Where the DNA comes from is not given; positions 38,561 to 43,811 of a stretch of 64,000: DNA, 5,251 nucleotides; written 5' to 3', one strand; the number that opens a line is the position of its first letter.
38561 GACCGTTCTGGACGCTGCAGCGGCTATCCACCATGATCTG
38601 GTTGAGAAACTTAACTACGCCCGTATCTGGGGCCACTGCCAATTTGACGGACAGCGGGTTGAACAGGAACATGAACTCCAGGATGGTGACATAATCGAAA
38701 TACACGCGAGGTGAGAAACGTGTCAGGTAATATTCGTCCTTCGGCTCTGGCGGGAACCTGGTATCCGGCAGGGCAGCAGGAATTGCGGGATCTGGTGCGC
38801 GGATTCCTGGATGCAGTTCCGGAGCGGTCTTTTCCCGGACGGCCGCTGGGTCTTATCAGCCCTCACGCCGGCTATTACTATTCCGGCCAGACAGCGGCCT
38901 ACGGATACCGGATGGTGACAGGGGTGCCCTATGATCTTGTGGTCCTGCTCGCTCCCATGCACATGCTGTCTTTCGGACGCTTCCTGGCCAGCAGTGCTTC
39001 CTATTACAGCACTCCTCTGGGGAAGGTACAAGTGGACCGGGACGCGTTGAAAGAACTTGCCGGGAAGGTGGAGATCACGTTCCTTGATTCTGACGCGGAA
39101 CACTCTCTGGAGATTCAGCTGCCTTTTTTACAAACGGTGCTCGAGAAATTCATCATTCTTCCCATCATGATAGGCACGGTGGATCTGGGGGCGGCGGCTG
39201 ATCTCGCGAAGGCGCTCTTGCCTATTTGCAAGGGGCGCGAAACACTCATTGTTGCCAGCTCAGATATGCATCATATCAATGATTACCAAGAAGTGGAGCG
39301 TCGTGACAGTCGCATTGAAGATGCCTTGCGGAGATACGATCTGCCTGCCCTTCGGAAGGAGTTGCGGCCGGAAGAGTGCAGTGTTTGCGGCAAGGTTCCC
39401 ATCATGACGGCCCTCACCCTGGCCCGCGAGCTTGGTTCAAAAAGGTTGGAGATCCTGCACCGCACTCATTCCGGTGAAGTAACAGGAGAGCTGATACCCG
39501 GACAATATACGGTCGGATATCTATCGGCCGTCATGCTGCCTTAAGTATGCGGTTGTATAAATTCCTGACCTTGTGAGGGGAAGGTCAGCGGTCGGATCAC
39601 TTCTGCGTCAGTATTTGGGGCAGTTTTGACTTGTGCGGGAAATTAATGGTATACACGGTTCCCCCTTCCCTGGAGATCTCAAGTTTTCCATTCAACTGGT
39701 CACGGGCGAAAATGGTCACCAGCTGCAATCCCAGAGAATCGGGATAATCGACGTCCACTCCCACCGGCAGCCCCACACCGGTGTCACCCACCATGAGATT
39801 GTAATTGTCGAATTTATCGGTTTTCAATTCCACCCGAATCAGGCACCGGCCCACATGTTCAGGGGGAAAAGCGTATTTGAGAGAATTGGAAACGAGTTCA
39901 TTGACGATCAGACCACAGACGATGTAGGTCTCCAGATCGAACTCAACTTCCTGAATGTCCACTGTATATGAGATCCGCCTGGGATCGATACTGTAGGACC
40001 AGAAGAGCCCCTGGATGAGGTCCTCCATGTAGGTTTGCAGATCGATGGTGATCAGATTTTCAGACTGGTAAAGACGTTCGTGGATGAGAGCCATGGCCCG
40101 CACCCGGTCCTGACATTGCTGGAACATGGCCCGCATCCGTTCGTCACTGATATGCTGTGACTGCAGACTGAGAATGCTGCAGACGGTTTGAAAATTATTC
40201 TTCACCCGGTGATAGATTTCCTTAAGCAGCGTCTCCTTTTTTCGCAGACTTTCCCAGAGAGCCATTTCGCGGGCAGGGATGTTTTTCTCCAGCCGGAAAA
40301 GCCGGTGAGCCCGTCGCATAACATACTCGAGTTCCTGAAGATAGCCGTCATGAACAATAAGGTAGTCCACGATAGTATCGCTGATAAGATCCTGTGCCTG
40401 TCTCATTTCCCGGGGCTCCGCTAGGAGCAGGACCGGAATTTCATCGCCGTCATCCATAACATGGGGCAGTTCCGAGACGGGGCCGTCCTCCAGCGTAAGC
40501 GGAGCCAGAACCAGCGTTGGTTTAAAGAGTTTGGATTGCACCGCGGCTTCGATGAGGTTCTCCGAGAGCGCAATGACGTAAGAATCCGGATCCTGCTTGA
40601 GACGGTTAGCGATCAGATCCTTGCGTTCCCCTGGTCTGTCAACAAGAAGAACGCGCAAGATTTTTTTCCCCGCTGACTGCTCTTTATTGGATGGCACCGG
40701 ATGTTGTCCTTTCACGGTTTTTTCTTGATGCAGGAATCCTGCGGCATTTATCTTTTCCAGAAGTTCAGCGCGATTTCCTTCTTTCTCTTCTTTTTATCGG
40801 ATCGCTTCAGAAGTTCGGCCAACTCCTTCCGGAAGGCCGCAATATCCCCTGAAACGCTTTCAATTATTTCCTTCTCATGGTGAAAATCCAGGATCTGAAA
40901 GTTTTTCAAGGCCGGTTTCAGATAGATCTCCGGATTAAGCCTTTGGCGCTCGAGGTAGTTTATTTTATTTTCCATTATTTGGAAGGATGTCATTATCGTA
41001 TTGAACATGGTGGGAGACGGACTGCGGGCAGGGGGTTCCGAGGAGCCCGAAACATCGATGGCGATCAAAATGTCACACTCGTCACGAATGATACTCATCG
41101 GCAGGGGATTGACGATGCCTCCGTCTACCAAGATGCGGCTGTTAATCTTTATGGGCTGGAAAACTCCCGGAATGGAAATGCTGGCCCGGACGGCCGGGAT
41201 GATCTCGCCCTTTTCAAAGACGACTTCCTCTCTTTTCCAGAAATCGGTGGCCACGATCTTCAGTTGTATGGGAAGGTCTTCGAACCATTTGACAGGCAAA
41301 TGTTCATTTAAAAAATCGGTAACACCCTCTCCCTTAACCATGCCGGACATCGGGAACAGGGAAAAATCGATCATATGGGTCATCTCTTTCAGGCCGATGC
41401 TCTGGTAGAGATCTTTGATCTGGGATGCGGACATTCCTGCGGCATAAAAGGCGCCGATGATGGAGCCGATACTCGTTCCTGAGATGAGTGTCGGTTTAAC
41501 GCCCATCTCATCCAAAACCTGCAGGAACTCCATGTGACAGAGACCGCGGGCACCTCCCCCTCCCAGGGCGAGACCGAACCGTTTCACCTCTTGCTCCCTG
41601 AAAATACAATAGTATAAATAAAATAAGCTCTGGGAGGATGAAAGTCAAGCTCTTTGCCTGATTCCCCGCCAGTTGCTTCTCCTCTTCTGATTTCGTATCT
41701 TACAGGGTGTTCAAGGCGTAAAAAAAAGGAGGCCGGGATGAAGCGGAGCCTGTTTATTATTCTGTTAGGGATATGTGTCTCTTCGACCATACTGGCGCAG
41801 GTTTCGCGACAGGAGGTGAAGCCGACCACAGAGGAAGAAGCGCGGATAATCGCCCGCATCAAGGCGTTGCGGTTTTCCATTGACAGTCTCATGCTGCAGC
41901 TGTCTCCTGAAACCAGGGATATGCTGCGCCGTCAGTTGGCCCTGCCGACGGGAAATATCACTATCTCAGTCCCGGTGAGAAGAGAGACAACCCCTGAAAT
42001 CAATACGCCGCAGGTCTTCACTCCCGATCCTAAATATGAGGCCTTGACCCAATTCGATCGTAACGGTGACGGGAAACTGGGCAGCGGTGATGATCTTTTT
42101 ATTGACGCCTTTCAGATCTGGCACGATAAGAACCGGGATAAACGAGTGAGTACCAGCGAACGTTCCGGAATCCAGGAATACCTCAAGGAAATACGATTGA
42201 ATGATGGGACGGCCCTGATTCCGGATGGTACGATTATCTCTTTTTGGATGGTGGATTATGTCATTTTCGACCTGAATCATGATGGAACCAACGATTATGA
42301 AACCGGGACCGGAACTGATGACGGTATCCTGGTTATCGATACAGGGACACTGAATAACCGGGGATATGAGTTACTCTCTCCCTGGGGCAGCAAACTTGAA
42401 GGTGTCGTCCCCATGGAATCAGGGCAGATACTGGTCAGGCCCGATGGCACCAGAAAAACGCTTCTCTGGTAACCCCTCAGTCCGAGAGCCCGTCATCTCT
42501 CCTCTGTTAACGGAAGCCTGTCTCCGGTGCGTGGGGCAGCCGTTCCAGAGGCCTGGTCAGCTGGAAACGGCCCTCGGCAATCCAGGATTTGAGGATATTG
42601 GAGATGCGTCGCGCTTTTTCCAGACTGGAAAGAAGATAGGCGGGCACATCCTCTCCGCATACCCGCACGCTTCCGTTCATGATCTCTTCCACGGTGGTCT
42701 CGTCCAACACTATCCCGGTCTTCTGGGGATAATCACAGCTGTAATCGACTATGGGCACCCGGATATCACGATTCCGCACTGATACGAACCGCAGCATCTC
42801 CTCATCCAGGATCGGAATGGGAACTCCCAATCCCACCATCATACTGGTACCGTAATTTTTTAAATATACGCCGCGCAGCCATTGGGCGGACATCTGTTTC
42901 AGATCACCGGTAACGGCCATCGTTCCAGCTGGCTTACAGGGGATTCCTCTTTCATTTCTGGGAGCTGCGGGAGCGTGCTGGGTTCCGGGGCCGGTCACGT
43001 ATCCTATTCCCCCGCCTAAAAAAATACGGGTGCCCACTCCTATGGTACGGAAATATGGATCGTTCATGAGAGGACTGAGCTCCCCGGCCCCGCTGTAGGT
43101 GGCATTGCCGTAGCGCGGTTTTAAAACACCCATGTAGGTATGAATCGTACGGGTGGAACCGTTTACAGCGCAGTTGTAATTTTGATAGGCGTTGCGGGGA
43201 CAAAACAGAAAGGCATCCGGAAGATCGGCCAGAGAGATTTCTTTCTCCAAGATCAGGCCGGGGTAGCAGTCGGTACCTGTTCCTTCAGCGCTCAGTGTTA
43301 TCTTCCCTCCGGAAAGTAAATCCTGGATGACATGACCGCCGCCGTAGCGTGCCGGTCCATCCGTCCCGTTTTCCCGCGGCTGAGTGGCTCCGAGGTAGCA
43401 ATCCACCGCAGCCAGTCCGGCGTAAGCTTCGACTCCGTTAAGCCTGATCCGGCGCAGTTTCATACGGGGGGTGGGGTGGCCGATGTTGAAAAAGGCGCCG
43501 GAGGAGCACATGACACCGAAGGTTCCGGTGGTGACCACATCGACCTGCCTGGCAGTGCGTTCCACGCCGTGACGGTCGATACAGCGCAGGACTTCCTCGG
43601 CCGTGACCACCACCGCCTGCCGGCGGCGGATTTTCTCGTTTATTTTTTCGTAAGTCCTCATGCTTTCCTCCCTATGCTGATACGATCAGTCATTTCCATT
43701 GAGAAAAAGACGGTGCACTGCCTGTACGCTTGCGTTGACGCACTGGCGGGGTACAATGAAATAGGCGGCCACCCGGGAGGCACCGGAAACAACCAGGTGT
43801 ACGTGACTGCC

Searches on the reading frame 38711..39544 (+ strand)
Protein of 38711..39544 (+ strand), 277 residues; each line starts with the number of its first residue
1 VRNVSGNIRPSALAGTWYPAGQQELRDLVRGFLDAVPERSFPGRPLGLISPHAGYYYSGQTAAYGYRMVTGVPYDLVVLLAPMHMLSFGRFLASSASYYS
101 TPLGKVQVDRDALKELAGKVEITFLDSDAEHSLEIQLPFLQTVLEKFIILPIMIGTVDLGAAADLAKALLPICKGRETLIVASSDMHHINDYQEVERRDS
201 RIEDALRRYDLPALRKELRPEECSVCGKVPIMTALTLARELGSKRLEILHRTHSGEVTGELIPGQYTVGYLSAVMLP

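Call 81: search_protein_families(library=pfam, proteins=[window:38711-39544:+], max_evalue=0.01)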
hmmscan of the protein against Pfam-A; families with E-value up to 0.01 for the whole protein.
window:38711-39544:+ (277 aa): 1 family
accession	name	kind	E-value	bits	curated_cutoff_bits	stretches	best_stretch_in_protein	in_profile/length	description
PF01875.22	Memo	-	1.2e-55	189.1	27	1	11-273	2-268/269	Memo-like protein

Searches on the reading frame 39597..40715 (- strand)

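Call 7: search_protein_families(library=pfam, proteins=[window:39597-40715:-])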
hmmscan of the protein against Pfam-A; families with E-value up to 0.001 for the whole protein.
window:39597-40715:- (372 aa): 3 families
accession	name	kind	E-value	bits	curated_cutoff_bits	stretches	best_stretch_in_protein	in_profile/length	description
PF07568.18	HisKA_2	-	1.7e-26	92.5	22.3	1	166-241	1-76/76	Histidine kinase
PF02518.31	HATPase_c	-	1.4e-07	32.4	26.4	1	269-361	8-109/111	Histidine kinase-, DNA gyrase B-, and HSP90-like ATPase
PF07536.20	HWE_HK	-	3.1e-06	28.3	22.8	1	166-220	1-53/83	HWE histidine kinase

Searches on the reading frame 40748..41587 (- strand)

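Call 7: search_protein_families(library=pfam, proteins=[window:40748-41587:-])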
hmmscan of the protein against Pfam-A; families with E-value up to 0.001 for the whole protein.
window:40748-41587:- (279 aa): 1 family
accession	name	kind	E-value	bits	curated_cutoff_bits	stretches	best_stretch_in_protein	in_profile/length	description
PF01734.28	Patatin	-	2.1e-34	119.9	27.7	1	6-164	1-187/191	Patatin-like phospholipase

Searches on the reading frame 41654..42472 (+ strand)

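Call 81: search_protein_families(library=pfam, proteins=[window:41654-42472:+], max_evalue=0.01)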
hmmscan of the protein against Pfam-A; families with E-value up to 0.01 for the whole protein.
window:41654-42472:+ (272 aa): 2 families
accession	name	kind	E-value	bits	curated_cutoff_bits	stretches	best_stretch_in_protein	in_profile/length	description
PF13405.12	EF-hand_6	-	0.0034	17.4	25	0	129-143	4-18/30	EF-hand domain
PF00036.39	EF-hand_1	-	0.0074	16.2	25.4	0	129-142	4-17/29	EF hand domain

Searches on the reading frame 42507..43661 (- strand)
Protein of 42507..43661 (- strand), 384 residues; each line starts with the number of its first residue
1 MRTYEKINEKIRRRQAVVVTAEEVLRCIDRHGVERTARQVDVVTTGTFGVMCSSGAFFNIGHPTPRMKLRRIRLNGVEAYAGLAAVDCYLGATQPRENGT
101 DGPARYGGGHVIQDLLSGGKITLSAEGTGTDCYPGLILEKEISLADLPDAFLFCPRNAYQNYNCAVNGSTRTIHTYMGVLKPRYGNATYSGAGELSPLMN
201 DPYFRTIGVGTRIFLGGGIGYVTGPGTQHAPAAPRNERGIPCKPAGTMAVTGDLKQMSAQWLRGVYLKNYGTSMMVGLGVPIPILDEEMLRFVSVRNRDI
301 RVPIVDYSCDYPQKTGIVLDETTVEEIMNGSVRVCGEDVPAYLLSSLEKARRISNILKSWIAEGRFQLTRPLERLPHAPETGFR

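Call 7: search_protein_families(library=pfam, proteins=[window:42507-43661:-])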
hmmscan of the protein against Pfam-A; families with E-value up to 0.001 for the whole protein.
window:42507-43661:- (384 aa): 1 family
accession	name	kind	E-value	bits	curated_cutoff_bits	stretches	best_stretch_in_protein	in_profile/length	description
PF01837.22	HcyBio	-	2.1e-146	487.7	26.2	1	16-368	1-349/349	Homocysteine biosynthesis enzyme, sulfur-incorporation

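Call 10: search_protein_families(library=ncbifam, proteins=[window:42507-43661:-], max_evalue=0.01)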
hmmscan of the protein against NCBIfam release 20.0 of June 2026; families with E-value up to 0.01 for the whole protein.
window:42507-43661:- (384 aa): 1 family
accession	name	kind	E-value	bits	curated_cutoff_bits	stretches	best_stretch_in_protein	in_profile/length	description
TIGR03287.1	methan_mark_16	hypoth_equivalog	1.1e-44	152.5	363.95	1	18-308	1-276/391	methanogenesis marker 16 metalloprotein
